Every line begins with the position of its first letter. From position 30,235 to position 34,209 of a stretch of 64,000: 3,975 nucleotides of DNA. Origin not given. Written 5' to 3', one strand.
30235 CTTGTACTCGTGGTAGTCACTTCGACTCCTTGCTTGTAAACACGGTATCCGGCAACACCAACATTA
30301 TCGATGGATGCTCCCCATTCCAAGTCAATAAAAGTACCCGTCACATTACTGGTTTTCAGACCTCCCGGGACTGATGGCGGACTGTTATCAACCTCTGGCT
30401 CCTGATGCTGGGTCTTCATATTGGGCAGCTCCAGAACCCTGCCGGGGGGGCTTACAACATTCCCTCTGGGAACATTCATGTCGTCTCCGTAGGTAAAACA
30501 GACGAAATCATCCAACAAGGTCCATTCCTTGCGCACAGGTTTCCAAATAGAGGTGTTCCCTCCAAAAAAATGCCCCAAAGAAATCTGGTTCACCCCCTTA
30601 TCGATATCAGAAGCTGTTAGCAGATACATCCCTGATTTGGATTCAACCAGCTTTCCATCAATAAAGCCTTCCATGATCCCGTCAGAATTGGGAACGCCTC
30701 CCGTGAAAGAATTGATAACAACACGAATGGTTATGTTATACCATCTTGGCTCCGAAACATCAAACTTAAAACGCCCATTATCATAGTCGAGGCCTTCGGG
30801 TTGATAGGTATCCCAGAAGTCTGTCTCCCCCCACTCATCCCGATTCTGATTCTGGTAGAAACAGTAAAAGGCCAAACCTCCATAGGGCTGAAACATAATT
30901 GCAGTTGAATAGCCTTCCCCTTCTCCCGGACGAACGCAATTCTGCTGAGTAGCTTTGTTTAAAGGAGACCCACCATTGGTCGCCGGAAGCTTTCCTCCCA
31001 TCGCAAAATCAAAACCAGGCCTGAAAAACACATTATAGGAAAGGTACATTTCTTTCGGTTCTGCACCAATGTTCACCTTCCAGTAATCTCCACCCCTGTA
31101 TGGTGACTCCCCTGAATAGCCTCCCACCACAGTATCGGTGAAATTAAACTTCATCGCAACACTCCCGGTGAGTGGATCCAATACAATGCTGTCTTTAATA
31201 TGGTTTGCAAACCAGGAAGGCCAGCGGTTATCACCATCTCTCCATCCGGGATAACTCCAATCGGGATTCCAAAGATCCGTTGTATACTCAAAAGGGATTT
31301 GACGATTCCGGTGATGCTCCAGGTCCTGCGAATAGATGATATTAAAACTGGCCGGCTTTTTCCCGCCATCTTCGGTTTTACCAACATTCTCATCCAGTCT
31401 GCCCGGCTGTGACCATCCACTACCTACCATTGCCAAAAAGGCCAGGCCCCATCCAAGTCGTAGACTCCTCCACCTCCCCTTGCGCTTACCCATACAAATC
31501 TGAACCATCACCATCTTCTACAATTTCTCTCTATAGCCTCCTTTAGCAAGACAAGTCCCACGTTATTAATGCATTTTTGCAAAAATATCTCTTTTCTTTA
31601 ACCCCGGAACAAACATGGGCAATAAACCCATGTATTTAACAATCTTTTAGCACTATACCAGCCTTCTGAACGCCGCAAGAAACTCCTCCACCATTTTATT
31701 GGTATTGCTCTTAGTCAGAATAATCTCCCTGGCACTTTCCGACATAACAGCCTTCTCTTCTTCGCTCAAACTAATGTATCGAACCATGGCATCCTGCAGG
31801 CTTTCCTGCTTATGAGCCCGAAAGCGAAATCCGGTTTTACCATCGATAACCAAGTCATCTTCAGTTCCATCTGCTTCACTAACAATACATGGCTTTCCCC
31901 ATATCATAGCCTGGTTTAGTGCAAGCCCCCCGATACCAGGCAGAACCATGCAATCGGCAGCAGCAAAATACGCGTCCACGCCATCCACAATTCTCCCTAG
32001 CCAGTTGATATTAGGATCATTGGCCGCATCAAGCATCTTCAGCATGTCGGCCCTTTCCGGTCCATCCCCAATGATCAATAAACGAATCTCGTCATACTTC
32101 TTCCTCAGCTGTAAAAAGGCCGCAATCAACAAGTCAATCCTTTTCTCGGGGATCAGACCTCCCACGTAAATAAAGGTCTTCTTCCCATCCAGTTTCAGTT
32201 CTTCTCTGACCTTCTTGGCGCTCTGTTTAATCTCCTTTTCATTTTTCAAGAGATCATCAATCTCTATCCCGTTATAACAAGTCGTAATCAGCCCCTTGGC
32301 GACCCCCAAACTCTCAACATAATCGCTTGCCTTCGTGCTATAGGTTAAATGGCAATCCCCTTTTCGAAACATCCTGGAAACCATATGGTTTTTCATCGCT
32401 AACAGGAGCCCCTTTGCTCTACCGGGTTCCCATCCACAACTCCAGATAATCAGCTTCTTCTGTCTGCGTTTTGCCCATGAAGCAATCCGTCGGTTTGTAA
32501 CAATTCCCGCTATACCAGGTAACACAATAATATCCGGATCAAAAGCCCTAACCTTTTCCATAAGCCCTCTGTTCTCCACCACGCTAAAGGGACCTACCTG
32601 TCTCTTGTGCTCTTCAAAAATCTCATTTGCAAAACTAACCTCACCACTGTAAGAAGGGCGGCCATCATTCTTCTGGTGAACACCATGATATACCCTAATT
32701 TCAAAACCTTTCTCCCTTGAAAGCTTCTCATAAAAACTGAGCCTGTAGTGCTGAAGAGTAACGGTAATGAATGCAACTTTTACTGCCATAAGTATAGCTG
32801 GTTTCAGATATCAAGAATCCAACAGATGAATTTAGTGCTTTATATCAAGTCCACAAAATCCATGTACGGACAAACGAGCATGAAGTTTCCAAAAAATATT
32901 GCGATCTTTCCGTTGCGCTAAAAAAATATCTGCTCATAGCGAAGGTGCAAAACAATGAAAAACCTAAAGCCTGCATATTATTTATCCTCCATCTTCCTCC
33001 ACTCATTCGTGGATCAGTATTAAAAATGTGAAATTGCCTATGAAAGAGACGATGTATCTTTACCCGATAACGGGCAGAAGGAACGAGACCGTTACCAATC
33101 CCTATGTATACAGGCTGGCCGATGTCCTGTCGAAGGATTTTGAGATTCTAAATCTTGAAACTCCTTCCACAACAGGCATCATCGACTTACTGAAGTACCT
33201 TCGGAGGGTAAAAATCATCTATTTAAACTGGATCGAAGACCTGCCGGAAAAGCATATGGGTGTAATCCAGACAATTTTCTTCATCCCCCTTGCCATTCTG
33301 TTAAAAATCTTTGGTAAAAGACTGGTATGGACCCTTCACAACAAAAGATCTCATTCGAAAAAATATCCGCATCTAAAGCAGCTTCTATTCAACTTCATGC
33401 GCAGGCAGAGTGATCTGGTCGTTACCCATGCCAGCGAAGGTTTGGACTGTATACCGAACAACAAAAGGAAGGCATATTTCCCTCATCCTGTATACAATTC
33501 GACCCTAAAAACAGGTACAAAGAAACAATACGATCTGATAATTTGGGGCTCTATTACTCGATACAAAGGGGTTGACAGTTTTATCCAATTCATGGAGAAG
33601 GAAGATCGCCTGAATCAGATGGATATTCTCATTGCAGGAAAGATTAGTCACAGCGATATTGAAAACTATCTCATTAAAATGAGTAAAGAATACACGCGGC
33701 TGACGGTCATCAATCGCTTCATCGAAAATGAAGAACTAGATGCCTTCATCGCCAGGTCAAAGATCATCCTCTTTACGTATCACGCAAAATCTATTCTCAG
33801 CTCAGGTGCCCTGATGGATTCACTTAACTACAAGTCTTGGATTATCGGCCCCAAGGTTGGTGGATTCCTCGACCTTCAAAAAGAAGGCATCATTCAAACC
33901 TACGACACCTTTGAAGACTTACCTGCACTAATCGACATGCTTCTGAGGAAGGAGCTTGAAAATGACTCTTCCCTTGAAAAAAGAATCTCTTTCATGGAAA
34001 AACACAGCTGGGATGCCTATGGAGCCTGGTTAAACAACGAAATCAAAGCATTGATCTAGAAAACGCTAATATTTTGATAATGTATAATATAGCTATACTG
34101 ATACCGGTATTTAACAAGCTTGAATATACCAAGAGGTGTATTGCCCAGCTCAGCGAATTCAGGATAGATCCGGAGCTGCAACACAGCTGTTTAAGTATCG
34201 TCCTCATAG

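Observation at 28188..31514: A secreted putative polysaccharide-cleaving or polysaccharide-binding enzyme embedded in the biosynthetic locus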

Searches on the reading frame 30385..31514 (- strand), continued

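Call 47: search_protein_families(library=pfam, proteins=[L032:7261-8769:-, L030:2393-3541:-, L009:15656-16525:-, L022:557-1714:+, L016:3157-4278:+, L018:1897-4047:+, L009:16529-17545:-, L026:8575-9681:-, L010:3006-3842:-, L009:8372-9523:-], max_evalue=0.001)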
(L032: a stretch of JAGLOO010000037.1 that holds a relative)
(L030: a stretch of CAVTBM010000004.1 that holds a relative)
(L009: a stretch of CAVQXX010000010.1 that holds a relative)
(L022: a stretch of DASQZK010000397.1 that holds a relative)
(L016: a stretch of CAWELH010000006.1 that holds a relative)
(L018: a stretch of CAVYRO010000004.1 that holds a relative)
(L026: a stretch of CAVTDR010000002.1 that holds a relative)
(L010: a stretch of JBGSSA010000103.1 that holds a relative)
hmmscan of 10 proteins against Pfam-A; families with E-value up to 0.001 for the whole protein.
L032:7261-8769:- (502 aa): 0 families

L030:2393-3541:- (382 aa): 3 families
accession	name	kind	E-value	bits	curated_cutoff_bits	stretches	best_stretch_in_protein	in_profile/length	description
PF13692.12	Glyco_trans_1_4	-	7.2e-18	65.6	27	1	215-349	3-141/142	Glycosyl transferases group 1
PF13439.12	Glyco_transf_4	-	3.1e-08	34.3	28.5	1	74-203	44-169/170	Glycosyltransferase Family 4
PF00534.26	Glycos_transf_1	-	1.5e-05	25.1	26.4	1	241-349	42-157/172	Glycosyl transferases group 1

L009:15656-16525:- (289 aa): 0 families

L022:557-1714:+ (385 aa): 3 families
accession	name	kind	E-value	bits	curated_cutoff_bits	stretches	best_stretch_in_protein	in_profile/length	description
PF09492.16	Pec_lyase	-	6.8e-07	29.3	22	0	253-305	36-88/292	Pectic acid lyase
PF07470.19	Glyco_hydro_88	-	1.1e-05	25.1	26.6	0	77-236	32-167/352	Glycosyl Hydrolase Family 88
PF13243.12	SQHop_cyclase_C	-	0.0004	20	26.1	0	212-244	148-179/319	Squalene-hopene cyclase C-terminal domain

L016:3157-4278:+ (373 aa): 1 family
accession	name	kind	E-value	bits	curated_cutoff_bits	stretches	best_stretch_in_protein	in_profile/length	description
PF14397.11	ATPgrasp_ST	-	1.7e-41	142.7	31.4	1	77-340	9-263/278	Sugar-transfer associated ATP-grasp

L018:1897-4047:+ (716 aa): 6 families
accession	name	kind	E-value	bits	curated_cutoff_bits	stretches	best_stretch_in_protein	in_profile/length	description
PF01408.29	GFO_IDH_MocA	-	5.5e-18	66.2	24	1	396-513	2-119/120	Oxidoreductase family, NAD-binding Rossmann fold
PF00107.32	ADH_zinc_N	-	3.7e-13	50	31.8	1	182-301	2-120/129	Zinc-binding dehydrogenase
PF22725.1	GFO_IDH_MocA_C3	-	2e-09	38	27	1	533-635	14-118/124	GFO/IDH/MocA C-terminal domain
PF02894.22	GFO_IDH_MocA_C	-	5.7e-05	23.4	22.9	1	551-678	31-159/218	Oxidoreductase family, C-terminal alpha/beta domain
PF03721.20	UDPG_MGDP_dh_N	-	7.7e-05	22.8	27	1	173-212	2-41/187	UDP-glucose/GDP-mannose dehydrogenase family, NAD binding domain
PF02254.24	TrkA_N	-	0.00024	21.9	23.8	0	174-230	1-58/116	TrkA-N domain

L009:16529-17545:- (338 aa): 3 families
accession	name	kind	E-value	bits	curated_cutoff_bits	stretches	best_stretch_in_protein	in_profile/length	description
PF01408.29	GFO_IDH_MocA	-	5.2e-29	101.8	24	1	2-120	1-120/120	Oxidoreductase family, NAD-binding Rossmann fold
PF22725.1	GFO_IDH_MocA_C3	-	6.7e-22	78.2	27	1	128-251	1-123/124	GFO/IDH/MocA C-terminal domain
PF02894.22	GFO_IDH_MocA_C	-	1.3e-15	58.3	22.9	1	132-333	1-208/218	Oxidoreductase family, C-terminal alpha/beta domain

L026:8575-9681:- (368 aa): 2 families
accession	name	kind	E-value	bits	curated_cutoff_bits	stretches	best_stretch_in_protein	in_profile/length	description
PF13692.12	Glyco_trans_1_4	-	8.8e-07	29.7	27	1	209-302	21-113/142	Glycosyl transferases group 1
PF13524.12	Glyco_trans_1_2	-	1.8e-06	28.4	25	1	223-355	17-143/144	Glycosyl transferase-like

L010:3006-3842:- (278 aa): 1 family
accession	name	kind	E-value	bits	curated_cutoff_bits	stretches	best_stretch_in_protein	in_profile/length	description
PF04794.17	YdjC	-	1.5e-39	136.9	29.7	1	2-232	1-235/266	YdjC-like protein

L009:8372-9523:- (383 aa): 4 families
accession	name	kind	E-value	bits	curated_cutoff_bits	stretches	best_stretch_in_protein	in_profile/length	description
PF15632.11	ATPgrasp_Ter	-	4.1e-08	33.5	29.1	1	191-312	2-114/131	ATP-grasp in the biosynthetic pathway with Ter operon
PF02786.22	CPSase_L_D2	-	7.5e-08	32.6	19.8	1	139-311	22-208/211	Carbamoyl-phosphate synthase L chain, ATP binding domain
PF02655.19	ATP-grasp_3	-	3.5e-07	30.9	23.2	1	119-285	2-158/160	ATP-grasp domain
PF07478.18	Dala_Dala_lig_C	-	4.3e-05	23.6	24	1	152-275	33-167/204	D-ala D-ala ligase C-terminus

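Call 52: search_protein_families(library=pfam, alignment_id=A2, max_evalue=0.001)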
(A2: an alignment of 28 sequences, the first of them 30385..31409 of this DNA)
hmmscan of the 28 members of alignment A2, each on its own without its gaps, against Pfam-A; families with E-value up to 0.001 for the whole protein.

A. member 1, window:30385-31409:- (341 aa): 1 family
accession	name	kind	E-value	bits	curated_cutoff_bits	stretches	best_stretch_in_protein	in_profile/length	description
PF21294.4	Polysacc_lyase_14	-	1.5e-22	80.9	27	1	105-298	26-211/215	Polysaccharide lyase 14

B. families by the number of members that match (of 28 scanned): 27 families (the first 25 are shown)
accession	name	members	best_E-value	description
PF21294.4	Polysacc_lyase_14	28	2e-52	Polysaccharide lyase 14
PF00041.27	fn3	11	8.7e-34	Fibronectin type III domain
PF18962.6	Por_Secre_tail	9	4.5e-13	Secretion system C-terminal sorting domain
PF13385.13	Laminin_G_3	8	2.6e-40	Concanavalin A-like lectin/glucanases superfamily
PF25059.1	FN3_DSCAM-DSCAML_C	8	9.4e-10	DSCAM/DSCAML C-terminal Fn3-like domain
PF16656.11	Pur_ac_phosph_N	6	3.8e-07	Purple acid Phosphatase, N-terminal domain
PF25523.1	Ig_RIMBP2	4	5.6e-08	RIMBP2-like, immunoglobulin-like domain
PF21470.2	BppU-like_C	3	3.4e-08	Minor structural protein 5-like, C-terminal domain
PF10179.15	NDNF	3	1.2e-07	Neuron-derived neurotrophic factor, first Fn(III) domain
PF09294.16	Interfer-bind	3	3.6e-06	Interferon-alpha/beta receptor, fibronectin type III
PF05048.19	NosD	3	4.1e-06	Periplasmic copper-binding protein (NosD)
PF25788.1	Ig_Rha78A_N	3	4.2e-06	Rha78A-like, N-terminal immunoglobulin domain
PF00028.23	Cadherin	2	1.2e-21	Cadherin domain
PF24991.2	Ig_NUP210_4th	2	8.1e-05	NUP210 forth Ig-like domain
PF14099.13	Polysacc_lyase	2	0.00029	Polysaccharide lyase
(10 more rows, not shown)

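Call 61: list_cluster_members(proteins=[P0157, P0158, P0117, P0168, P0156])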
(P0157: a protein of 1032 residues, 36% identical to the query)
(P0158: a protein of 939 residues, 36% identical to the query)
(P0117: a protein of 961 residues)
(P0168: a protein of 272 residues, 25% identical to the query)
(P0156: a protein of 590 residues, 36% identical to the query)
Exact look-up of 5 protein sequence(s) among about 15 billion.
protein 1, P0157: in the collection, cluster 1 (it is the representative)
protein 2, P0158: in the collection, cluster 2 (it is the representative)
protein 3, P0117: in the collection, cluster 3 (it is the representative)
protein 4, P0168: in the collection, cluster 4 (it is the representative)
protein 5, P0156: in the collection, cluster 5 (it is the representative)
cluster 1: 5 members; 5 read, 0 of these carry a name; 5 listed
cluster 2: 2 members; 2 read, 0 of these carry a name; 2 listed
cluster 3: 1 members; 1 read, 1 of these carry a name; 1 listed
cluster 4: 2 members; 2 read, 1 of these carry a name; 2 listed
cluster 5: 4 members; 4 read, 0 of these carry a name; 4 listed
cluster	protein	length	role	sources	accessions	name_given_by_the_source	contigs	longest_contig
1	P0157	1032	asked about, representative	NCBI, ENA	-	-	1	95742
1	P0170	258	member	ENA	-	-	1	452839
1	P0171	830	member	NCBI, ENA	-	-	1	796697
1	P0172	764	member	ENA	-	-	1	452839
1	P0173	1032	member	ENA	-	-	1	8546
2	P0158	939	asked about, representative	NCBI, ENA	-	-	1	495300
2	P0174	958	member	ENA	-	-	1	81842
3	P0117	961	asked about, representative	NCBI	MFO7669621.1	MAG: LamG-like jellyroll fold domain-containing protein [Bacteroidales bacterium]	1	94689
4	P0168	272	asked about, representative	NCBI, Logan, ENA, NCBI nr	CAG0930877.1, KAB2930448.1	MAG: polysaccharide lyase [Rhodocyclaceae bacterium]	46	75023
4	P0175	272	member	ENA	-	-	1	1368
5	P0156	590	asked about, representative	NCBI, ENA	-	-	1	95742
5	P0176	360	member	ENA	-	-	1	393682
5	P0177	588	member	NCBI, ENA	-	-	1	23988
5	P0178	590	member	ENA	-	-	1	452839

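Call 65: search_protein_families(library=pfam, alignment_id=A4, max_evalue=0.00001)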
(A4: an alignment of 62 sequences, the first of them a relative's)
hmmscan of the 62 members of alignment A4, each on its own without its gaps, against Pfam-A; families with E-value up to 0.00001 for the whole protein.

A. member 1, L009:6793-8394:+ (533 aa): 0 families

B. families by the number of members that match (of 62 scanned): 89 families (the first 25 are shown)
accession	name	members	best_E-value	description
PF01370.27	Epimerase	3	1.8e-42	NAD dependent epimerase/dehydratase family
PF16363.11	GDP_Man_Dehyd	3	1.8e-23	GDP-mannose 4,6 dehydratase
PF02719.21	Polysacc_synt_2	2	6.6e-104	Polysaccharide biosynthesis protein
PF04794.17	YdjC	2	3.8e-38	YdjC-like protein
PF01757.29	Acyl_transf_3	2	2.5e-21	Acyltransferase domain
PF13692.12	Glyco_trans_1_4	2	3.5e-19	Glycosyl transferases group 1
PF01073.25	3Beta_HSD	2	3.8e-18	3-beta hydroxysteroid dehydrogenase/isomerase family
PF00368.23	HMG-CoA_red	1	1.6e-113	Hydroxymethylglutaryl-coenzyme A reductase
PF00232.24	Glyco_hydro_1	1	9.7e-109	Glycosyl hydrolase family 1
PF02568.20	ThiI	1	3.3e-69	Thiamine biosynthesis protein (ThiI)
PF13440.11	Polysacc_synt_3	1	9.5e-61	Polysaccharide biosynthesis protein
PF01866.22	Diphthamide_syn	1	2.9e-60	Putative diphthamide synthesis protein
PF04007.18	DUF354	1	1.9e-57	Protein of unknown function (DUF354)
PF07980.17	SusD_RagB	1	1.9e-51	SusD family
PF03721.20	UDPG_MGDP_dh_N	1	1.1e-50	UDP-glucose/GDP-mannose dehydrogenase family, NAD binding domain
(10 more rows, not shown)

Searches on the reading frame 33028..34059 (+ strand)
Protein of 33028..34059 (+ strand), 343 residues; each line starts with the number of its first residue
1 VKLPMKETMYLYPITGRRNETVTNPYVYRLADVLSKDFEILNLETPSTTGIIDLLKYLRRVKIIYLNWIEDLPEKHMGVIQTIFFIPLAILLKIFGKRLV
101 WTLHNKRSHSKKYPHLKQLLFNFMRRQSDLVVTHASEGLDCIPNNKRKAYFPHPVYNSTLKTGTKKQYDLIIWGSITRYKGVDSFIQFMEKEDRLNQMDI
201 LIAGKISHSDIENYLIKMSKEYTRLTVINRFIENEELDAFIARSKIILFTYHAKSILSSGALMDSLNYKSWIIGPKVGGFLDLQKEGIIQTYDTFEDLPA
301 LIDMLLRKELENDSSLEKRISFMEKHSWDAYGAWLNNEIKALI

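Call 8: search_protein_families(library=pfam, proteins=[window:33028-34059:+], max_evalue=0.00001)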
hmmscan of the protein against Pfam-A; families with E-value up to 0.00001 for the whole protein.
window:33028-34059:+ (343 aa): 0 families

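Call 10: search_protein_families(library=pfam, proteins=[window:33028-34059:+], max_evalue=0.01)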
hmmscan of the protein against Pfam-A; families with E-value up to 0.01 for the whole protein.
window:33028-34059:+ (343 aa): 1 family
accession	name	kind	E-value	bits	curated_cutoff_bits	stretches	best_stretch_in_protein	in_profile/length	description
PF00534.26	Glycos_transf_1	-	0.0012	18.8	26.4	1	165-288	13-135/172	Glycosyl transferases group 1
